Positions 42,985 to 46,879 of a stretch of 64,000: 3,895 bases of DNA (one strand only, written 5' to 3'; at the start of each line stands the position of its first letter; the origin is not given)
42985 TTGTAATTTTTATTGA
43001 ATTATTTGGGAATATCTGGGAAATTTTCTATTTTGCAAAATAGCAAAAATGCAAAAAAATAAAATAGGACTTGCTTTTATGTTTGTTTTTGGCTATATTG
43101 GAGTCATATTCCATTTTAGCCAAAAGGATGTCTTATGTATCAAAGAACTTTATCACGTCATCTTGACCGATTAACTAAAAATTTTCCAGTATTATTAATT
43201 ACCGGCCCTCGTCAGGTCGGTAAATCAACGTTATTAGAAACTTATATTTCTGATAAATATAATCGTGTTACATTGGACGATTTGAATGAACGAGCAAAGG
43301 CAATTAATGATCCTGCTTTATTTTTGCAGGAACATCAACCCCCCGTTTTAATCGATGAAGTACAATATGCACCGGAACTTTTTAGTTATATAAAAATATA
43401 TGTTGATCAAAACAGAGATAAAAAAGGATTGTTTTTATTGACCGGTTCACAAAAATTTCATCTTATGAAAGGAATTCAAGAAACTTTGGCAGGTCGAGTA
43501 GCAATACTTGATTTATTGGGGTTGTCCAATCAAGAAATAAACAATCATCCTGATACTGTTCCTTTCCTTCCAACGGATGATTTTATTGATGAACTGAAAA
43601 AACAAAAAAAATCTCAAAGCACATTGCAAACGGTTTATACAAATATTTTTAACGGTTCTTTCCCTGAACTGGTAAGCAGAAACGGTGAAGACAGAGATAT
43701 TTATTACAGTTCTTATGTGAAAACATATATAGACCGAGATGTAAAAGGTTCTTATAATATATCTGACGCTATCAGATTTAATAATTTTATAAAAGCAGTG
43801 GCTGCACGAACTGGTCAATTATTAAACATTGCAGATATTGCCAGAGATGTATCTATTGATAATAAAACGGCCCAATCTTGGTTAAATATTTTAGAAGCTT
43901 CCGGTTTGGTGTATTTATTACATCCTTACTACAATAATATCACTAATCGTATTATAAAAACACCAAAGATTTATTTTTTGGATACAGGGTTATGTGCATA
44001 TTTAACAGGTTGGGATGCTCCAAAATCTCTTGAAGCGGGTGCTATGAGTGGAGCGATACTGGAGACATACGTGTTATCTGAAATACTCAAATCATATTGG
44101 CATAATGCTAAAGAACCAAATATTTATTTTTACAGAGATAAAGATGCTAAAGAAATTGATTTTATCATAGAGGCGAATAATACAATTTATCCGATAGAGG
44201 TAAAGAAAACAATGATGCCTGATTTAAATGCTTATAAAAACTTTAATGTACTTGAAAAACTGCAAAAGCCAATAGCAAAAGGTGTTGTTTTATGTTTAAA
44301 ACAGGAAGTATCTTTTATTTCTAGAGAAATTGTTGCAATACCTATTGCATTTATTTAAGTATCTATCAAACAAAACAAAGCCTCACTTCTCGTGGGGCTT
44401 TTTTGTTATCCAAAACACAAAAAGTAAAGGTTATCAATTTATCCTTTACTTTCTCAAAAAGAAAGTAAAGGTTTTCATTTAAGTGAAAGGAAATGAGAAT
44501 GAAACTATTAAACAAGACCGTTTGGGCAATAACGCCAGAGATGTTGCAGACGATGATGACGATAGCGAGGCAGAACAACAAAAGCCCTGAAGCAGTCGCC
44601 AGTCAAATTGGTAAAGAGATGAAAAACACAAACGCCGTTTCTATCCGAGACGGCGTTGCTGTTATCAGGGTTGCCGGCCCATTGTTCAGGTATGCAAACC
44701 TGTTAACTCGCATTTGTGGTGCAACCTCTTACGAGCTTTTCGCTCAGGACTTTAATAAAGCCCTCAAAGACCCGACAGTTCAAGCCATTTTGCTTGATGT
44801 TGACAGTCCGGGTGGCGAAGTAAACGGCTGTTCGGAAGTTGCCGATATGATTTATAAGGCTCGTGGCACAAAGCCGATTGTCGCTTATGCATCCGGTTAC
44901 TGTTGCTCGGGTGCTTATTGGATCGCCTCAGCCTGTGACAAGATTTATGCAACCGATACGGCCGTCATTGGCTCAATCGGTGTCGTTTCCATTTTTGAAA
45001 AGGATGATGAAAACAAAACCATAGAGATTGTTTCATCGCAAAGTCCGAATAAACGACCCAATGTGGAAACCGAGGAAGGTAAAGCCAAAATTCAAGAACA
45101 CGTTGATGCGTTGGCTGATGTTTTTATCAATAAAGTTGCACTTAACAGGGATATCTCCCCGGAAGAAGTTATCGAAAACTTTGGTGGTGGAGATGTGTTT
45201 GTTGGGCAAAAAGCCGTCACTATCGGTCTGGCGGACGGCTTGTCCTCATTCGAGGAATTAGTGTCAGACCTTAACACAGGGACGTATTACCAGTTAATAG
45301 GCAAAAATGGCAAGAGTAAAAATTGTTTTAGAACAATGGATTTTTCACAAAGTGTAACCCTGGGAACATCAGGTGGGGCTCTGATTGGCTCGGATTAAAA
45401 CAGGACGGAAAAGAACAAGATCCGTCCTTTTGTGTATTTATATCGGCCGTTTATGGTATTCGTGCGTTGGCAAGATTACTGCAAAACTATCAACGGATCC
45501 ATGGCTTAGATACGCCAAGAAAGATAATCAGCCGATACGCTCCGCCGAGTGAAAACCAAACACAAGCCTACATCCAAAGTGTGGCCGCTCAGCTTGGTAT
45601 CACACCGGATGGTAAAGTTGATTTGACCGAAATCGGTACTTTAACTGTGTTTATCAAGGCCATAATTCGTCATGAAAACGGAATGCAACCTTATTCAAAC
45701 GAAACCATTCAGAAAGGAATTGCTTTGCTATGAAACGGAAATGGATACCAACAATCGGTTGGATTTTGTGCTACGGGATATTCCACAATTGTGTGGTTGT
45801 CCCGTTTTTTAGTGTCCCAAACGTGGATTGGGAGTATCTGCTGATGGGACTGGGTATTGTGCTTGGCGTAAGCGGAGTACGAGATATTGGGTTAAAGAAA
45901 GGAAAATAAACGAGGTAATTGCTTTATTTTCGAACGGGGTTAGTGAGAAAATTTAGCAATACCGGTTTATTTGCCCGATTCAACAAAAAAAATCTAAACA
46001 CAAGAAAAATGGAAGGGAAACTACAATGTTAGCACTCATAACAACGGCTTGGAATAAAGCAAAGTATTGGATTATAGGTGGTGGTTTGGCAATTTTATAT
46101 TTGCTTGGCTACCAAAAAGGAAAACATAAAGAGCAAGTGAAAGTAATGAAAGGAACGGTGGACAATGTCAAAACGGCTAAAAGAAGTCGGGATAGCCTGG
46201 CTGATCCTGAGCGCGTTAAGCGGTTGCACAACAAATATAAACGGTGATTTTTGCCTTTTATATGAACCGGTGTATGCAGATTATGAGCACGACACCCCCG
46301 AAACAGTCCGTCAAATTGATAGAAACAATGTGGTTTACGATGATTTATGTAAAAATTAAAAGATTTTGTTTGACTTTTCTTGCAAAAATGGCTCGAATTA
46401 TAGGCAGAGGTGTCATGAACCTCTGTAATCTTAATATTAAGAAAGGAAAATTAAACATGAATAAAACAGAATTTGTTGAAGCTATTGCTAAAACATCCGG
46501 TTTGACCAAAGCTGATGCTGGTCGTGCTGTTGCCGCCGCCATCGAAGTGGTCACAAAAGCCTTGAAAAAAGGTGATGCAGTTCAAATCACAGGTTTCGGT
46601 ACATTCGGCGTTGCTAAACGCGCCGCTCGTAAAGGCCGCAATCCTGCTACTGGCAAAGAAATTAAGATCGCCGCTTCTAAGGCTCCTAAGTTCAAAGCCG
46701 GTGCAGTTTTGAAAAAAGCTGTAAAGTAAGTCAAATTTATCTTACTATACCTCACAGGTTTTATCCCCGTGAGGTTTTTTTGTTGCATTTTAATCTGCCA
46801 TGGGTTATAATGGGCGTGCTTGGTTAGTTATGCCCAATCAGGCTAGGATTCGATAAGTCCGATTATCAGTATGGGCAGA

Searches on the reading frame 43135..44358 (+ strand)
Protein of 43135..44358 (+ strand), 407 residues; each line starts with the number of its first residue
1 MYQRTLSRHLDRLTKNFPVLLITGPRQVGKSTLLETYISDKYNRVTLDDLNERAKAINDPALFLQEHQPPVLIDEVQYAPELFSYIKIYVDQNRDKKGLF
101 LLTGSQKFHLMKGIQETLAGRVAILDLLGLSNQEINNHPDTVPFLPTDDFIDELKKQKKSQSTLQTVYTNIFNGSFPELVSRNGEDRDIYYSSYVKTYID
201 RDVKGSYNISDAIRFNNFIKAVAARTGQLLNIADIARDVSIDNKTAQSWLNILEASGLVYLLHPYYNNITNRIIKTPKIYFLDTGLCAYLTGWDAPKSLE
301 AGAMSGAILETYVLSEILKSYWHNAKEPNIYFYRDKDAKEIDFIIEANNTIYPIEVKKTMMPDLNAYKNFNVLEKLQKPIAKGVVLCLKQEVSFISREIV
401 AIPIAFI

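Call 5: search_protein_families(library=pfam, proteins=[window:43135-44358:+], max_evalue=0.01)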
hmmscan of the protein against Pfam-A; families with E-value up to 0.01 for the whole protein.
window:43135-44358:+ (407 aa): 5 families
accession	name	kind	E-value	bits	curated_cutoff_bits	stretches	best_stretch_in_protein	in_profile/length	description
PF13635.12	DUF4143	-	4.7e-49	166.6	28.1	1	201-358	2-159/160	Domain of unknown function (DUF4143)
PF13173.12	AAA_14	-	4.1e-28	98.4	27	1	17-135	2-128/129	AAA domain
PF13401.12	AAA_22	-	0.0015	19.2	27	0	19-41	7-29/130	AAA domain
PF01637.24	ATPase_2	-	0.0032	17.7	33.2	0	16-41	19-44/225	ATPase domain predominantly from Archaea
PF13191.12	AAA_16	-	0.0038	18.2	32.6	1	4-37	10-44/167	AAA ATPase domain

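Call 16: search_protein_families(library=padloc, proteins=[window:43135-44358:+], max_evalue=0.01)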
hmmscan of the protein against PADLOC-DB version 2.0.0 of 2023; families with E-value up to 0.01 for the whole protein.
window:43135-44358:+ (407 aa): 12 families
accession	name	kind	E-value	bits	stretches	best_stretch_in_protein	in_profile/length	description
PDLC04790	PDC-S01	-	3.4e-114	379.8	1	1-405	11-415/422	-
PDLC04789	PDC-S01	-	5.9e-61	204.6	1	1-370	1-352/375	-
PDLC04787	PDC-S01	-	5.4e-38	128.9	1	2-404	11-402/412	-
PDLC04791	PDC-S01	-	1.6e-28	97.5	2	190-373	184-366/395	-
PDLC04788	PDC-S01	-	4e-24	83.4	1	1-370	1-394/448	-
PDLC04786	PDC-S01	-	8.4e-22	75.5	1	19-370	22-398/439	-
PDLC04792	PDC-S01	-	6e-19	66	2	277-404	305-427/452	-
PDLC01903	CARF4--CARF_PDDEXK_TM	-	0.00019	18.9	1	224-387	227-346/380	-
PDLC04140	mad8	-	0.0034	14.9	1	18-114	28-70/314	mads_8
PDLC04226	HEC-02B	-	0.0058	14.6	0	319-374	18-73/171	-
PDLC04229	HEC-02B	-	0.0079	13.9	0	339-378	39-78/171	-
PDLC04228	HEC-02B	-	0.0087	14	0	332-361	31-60/199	-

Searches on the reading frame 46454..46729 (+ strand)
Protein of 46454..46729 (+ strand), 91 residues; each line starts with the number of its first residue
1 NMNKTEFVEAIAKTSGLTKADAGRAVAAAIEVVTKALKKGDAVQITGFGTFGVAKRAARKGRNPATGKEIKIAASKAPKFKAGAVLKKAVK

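Call 10: search_protein_families(library=pfam, proteins=[window:46454-46729:+], max_evalue=0.001)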
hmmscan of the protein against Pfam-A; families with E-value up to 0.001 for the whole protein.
window:46454-46729:+ (91 aa): 2 families
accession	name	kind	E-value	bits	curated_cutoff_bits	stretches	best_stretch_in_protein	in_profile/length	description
PF00216.26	Bac_DNA_binding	-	1.7e-32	111.9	22.4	1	2-91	1-90/90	Bacterial DNA-binding protein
PF18291.6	HU-HIG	-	2e-07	31.5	26.2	1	2-62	32-91/125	HU domain fused to wHTH, Ig, or Glycine-rich motif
